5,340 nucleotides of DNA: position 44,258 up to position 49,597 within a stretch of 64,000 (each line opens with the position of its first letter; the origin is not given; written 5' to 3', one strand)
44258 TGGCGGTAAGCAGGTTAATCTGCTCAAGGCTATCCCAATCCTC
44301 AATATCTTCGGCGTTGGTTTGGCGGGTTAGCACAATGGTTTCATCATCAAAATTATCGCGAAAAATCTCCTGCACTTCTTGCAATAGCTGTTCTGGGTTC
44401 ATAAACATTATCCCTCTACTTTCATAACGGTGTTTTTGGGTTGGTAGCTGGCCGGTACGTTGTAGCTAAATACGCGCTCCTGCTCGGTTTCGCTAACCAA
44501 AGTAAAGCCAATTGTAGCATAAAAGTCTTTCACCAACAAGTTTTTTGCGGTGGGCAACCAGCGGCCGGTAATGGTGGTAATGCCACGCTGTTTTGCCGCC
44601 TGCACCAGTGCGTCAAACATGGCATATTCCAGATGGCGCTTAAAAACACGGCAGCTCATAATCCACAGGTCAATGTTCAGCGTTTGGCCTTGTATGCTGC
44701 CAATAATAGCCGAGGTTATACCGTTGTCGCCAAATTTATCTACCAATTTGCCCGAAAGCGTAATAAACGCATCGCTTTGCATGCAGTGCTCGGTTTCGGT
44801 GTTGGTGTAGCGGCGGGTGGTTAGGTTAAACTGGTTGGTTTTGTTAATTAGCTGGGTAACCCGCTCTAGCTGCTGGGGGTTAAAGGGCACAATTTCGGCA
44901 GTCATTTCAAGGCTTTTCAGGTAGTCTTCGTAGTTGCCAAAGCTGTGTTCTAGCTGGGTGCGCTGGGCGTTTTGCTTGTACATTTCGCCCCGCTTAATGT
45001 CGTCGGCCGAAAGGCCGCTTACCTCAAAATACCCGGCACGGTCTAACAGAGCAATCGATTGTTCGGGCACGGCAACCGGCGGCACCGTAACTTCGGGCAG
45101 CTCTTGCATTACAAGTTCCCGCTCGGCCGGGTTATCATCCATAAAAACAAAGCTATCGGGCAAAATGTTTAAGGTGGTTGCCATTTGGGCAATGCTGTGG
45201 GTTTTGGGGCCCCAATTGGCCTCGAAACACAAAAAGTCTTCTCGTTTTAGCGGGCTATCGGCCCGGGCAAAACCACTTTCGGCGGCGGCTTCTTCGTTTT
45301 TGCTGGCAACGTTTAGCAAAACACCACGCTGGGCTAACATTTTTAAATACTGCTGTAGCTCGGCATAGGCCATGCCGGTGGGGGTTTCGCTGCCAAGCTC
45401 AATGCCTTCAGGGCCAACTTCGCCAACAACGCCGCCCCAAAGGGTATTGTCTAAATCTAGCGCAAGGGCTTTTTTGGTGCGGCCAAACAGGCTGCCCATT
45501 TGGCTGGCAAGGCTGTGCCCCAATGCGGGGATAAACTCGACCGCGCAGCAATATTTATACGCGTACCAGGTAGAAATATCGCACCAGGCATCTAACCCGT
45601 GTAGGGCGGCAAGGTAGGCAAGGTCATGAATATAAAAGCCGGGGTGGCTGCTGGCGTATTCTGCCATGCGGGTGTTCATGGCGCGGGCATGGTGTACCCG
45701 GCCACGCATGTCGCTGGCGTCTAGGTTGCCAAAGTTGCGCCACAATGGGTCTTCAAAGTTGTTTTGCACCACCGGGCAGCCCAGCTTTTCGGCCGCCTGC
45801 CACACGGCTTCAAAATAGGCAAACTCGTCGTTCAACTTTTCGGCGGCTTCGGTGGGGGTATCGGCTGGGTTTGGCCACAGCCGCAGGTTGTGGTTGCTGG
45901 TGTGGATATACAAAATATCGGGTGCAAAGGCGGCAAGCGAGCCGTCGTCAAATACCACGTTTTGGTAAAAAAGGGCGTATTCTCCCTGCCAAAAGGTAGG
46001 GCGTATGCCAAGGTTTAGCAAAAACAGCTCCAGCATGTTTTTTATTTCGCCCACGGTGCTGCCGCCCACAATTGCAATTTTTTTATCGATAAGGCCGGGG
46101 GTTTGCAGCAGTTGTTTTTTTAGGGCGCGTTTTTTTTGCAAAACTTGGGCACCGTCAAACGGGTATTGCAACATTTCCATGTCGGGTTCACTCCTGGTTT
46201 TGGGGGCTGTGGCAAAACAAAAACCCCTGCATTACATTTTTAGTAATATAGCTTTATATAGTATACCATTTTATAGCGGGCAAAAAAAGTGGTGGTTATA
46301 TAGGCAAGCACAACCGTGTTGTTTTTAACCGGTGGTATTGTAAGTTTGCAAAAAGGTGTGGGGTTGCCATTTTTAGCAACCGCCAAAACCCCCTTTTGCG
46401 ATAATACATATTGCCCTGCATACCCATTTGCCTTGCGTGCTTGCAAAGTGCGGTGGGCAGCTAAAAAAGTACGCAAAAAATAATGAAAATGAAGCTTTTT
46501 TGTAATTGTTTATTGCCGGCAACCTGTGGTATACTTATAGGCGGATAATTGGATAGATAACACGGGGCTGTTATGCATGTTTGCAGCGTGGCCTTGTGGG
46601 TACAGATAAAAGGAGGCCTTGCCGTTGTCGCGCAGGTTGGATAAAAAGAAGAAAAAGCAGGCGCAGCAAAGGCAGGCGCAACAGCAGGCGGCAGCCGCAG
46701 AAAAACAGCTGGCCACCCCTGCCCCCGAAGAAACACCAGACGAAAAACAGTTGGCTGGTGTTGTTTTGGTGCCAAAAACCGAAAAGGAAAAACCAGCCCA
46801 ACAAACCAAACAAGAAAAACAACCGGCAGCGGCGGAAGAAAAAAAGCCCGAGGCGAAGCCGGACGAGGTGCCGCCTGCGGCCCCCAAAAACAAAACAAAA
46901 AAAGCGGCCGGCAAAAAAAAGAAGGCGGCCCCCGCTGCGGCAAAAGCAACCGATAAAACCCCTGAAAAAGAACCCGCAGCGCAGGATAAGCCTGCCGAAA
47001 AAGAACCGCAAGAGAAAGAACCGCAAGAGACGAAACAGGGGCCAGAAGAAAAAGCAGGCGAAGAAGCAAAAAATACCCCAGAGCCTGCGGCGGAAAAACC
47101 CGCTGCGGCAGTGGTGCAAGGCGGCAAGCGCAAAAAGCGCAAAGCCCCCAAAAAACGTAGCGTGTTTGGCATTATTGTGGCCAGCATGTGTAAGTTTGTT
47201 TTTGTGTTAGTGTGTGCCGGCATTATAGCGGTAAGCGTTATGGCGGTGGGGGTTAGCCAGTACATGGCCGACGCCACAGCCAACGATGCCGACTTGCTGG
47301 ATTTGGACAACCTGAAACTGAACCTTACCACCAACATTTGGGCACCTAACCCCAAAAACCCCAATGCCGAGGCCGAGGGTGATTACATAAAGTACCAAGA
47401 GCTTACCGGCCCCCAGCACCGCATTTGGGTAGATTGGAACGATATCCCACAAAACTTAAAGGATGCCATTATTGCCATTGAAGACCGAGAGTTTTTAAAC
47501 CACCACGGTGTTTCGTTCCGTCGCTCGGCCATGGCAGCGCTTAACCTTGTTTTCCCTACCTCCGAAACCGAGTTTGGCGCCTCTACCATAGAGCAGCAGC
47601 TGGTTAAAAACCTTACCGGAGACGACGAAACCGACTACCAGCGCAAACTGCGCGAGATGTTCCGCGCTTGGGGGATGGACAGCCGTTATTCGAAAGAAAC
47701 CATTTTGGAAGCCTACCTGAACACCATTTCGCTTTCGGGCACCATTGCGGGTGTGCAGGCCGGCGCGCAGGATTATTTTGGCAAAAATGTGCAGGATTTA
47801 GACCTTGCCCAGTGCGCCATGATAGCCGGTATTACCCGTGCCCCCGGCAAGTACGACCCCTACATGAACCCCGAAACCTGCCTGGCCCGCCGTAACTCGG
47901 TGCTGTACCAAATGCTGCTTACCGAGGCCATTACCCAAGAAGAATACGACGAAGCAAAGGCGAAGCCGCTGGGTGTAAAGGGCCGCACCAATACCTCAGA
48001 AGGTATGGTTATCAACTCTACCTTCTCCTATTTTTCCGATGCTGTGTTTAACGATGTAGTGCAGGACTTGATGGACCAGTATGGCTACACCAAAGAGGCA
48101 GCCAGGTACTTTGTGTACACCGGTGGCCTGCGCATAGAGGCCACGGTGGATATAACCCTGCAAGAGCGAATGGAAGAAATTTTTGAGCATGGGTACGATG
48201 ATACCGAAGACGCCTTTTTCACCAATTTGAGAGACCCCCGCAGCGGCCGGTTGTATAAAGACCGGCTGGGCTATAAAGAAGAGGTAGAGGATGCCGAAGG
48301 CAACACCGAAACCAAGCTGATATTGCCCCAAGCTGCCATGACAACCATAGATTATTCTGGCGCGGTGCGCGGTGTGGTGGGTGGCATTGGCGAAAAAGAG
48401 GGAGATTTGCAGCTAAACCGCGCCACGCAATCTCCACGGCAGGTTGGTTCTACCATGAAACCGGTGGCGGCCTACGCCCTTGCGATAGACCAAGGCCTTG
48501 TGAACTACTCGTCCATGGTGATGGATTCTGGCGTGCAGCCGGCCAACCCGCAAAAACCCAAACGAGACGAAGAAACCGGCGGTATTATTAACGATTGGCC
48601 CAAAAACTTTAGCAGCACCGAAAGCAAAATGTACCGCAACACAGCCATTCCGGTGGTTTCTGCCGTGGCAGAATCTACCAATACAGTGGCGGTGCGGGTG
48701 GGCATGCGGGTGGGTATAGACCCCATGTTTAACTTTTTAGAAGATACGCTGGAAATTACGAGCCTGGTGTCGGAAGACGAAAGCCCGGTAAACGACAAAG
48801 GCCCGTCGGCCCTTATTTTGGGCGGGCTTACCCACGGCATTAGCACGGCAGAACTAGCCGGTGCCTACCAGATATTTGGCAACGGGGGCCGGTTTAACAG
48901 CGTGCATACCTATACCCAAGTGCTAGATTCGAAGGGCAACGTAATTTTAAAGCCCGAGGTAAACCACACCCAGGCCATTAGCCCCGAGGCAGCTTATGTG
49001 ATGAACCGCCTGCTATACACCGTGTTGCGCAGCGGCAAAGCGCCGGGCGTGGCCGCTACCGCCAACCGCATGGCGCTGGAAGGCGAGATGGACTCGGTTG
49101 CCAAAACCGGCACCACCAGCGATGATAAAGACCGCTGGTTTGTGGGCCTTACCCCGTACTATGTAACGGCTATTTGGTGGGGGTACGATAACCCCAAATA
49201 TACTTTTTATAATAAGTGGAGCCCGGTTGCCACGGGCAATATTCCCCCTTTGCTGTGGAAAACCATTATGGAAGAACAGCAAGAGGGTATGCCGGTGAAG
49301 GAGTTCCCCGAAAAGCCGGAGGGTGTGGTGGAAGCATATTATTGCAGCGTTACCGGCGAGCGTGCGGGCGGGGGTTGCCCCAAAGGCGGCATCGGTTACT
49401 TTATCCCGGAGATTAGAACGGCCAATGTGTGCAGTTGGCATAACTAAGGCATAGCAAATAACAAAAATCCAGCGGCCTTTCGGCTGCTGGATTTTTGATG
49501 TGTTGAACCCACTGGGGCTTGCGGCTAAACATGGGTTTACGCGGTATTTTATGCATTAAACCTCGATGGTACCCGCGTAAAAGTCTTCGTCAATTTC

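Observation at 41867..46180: Free-standing FkbH-ACP-dehydratase-ketoreductase-GNAT cassette: predicted ACP-tethered C3 acyl donor with unknown acceptor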

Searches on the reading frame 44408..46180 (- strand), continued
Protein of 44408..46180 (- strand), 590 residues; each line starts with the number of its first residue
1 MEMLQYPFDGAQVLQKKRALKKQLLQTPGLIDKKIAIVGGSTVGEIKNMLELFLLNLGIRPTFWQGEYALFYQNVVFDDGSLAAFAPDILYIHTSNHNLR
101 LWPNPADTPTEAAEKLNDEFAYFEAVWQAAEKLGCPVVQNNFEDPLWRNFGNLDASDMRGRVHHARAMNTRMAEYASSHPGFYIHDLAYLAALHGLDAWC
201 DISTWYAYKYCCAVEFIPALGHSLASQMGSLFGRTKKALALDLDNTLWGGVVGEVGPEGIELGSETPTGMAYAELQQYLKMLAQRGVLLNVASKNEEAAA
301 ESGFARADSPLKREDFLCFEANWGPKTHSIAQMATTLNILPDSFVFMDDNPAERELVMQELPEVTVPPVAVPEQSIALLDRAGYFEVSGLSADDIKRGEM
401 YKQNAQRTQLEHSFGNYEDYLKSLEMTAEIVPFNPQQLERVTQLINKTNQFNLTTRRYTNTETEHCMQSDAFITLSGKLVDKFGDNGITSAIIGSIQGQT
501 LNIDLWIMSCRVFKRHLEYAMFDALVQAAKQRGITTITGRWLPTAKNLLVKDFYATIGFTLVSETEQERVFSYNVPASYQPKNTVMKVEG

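Call 77: find_encoding_contigs(protein=P0163, flank=7000, max_places=3)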
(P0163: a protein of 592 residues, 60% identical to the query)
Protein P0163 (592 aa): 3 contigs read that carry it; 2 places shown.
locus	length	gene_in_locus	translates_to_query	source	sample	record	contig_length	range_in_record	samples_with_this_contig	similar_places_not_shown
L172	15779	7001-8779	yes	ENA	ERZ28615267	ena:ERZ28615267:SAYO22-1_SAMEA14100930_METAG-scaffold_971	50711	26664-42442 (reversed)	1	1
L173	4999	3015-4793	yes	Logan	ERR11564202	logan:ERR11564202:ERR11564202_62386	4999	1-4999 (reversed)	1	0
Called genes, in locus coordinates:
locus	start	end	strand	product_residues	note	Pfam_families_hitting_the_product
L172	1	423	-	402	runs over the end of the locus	PF00696:AA_kinase, PF01842:ACT, PF22468:ACT_9 (weak), PF13840:ACT_7, PF01842:ACT (weak), PF22468:ACT_9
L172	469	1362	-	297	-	PF00288:GHMP_kinases_N, PF08544:GHMP_kinases_C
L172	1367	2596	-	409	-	PF03447:NAD_binding_3, PF00742:Homoserine_dh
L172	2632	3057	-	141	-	-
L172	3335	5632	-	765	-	PF00912:Transgly, PF00905:Transpeptidase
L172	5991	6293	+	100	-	-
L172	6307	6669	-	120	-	PF00903:Glyoxalase, PF13669:Glyoxalase_4 (weak)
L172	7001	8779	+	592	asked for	PF21211:FkbH_N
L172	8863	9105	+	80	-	-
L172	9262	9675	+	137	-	PF01575:MaoC_dehydratas, PF13452:FAS1_DH_region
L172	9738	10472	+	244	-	PF00106:adh_short, PF01370:Epimerase (faint), PF13561:adh_short_C2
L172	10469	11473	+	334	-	-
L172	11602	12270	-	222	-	PF13346:ABC2_membrane_5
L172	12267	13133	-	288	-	PF00005:ABC_tran, PF13401:AAA_22 (weak), PF13304:AAA_21 (weak)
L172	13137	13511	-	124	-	PF00392:GntR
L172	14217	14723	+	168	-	PF00731:AIRC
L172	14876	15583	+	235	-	PF01259:SAICAR_synt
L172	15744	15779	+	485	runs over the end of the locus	PF13522:GATase_6, PF13537:GATase_7, PF00156:Pribosyltran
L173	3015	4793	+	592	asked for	PF21211:FkbH_N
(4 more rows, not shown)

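Call 78: find_encoding_contigs(protein=P0198, flank=7000, max_places=3)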
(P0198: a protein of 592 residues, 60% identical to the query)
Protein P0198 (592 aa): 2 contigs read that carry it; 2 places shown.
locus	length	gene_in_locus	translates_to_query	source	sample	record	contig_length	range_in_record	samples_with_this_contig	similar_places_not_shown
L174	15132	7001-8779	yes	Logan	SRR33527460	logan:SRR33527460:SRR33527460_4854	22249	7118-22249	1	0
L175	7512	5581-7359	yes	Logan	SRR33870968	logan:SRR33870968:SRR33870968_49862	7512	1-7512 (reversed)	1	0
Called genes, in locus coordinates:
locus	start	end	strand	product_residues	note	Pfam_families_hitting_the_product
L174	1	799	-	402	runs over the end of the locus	PF00696:AA_kinase, PF01842:ACT, PF22468:ACT_9, PF13840:ACT_7, PF22468:ACT_9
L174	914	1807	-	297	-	PF00288:GHMP_kinases_N, PF08544:GHMP_kinases_C (weak)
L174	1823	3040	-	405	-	PF03447:NAD_binding_3, PF00742:Homoserine_dh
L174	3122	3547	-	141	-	-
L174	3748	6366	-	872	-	PF00912:Transgly, PF00905:Transpeptidase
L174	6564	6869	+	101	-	-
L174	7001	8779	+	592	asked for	PF21211:FkbH_N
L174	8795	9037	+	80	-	-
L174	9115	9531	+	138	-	PF01575:MaoC_dehydratas, PF13452:FAS1_DH_region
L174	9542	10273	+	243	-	PF00106:adh_short, PF01370:Epimerase (faint), PF08659:KR (weak), PF13561:adh_short_C2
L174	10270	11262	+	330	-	-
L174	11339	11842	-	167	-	PF12641:Flavodoxin_3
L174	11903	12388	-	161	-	PF22381:Staph_reg_Sar_Rot, PF01047:MarR, PF12802:MarR_2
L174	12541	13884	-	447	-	PF02683:DsbD_TM, PF13386:DsbD_2, PF00085:Thioredoxin (weak), PF00578:AhpC-TSA, PF08534:Redoxin, PF13098:Thioredoxin_2, PF13905:Thioredoxin_8 (weak)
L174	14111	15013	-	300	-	-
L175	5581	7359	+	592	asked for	PF21211:FkbH_N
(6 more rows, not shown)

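Call 81: search_protein_families(library=pfam, proteins=[L174:6564-6869:+, L172:5991-6293:+], max_evalue=1)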
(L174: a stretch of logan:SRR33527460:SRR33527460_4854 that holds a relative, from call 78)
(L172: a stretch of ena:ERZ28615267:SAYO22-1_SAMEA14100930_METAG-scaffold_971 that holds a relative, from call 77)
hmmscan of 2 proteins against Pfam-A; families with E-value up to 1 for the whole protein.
L174:6564-6869:+ (101 aa): 1 family
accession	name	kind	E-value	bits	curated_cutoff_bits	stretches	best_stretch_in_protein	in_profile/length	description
PF08955.15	BofC_C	-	7e-05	23.3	21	1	44-99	18-72/74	BofC C-terminal domain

L172:5991-6293:+ (100 aa): 1 family
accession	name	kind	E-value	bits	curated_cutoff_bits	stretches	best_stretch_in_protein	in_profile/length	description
PF08955.15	BofC_C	-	5.2e-05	23.7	21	1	42-97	16-71/74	BofC C-terminal domain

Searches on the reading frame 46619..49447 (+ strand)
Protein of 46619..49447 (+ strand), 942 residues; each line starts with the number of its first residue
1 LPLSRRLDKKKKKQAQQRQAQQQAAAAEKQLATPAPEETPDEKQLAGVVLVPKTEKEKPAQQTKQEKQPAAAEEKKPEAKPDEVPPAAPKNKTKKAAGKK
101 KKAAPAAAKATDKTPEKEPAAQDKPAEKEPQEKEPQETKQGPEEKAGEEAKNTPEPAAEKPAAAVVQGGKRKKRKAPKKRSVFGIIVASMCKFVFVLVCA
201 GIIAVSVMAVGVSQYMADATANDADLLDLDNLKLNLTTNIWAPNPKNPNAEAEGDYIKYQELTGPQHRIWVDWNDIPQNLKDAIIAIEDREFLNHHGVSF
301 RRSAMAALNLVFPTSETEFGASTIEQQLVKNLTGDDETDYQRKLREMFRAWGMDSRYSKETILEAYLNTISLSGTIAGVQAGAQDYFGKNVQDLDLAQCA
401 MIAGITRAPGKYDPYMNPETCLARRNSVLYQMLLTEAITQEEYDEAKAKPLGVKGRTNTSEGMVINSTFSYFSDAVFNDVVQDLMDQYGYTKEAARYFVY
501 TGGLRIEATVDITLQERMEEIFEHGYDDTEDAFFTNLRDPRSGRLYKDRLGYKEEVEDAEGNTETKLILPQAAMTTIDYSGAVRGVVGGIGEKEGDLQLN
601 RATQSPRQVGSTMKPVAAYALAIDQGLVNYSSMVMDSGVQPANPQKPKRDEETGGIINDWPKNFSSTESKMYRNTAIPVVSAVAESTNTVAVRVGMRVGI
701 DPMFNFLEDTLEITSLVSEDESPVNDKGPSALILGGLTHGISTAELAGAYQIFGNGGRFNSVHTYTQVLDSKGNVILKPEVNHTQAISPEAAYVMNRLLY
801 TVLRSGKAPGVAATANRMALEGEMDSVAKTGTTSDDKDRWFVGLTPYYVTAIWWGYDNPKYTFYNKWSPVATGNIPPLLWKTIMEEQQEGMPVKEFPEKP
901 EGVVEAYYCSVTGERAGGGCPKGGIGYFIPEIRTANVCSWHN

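Call 49: search_protein_families(library=pfam, proteins=[window:46619-49447:+], max_evalue=0.00001)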
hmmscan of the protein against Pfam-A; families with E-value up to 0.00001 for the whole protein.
window:46619-49447:+ (942 aa): 2 families
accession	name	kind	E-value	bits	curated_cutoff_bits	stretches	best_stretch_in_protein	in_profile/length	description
PF00912.28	Transgly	-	7.7e-56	188.8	27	1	262-432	8-177/178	Transglycosylase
PF00905.27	Transpeptidase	-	9.2e-18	64.9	22.1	1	599-847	32-267/299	Penicillin binding protein transpeptidase domain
